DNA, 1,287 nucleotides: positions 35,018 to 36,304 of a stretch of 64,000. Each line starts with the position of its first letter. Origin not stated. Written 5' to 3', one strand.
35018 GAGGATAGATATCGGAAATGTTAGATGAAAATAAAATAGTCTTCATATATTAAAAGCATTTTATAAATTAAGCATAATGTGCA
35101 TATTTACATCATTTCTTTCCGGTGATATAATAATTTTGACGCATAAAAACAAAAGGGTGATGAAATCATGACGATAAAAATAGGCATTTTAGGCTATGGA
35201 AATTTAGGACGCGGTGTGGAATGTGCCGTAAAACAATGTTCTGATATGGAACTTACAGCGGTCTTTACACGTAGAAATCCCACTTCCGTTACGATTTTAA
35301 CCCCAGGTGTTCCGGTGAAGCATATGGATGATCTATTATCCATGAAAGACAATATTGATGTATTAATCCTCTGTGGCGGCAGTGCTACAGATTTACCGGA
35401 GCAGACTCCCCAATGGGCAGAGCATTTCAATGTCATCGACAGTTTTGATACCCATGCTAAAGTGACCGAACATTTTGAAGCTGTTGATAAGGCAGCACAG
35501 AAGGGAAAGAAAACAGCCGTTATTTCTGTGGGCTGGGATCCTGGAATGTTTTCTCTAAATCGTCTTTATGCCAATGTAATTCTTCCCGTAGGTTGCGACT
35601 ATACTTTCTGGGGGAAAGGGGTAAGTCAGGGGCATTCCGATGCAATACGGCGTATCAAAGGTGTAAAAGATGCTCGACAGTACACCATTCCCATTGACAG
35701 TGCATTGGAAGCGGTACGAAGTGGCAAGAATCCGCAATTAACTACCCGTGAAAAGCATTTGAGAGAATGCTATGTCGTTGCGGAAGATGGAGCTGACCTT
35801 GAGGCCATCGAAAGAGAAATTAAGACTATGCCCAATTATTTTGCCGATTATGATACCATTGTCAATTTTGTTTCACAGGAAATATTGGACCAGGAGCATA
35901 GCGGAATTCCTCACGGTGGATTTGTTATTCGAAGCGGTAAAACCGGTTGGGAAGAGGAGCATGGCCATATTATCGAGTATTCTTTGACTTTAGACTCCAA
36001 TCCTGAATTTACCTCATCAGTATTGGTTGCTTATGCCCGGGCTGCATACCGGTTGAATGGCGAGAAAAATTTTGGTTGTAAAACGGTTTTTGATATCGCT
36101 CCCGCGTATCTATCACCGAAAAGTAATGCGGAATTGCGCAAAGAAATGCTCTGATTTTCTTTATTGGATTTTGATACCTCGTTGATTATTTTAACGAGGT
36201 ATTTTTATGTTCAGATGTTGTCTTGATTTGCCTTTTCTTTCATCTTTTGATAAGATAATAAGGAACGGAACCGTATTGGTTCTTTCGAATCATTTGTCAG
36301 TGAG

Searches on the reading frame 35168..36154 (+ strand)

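Call 48: search_protein_families(library=pfam, proteins=[window:35168-36154:+], max_evalue=0.00001)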
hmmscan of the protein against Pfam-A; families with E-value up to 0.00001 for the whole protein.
window:35168-36154:+ (328 aa): 1 family
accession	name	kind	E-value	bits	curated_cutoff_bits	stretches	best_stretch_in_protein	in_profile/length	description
PF16654.10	DAPDH_C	-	7.8e-78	260.1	30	1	122-277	1-154/154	Diaminopimelic acid dehydrogenase C-terminal domain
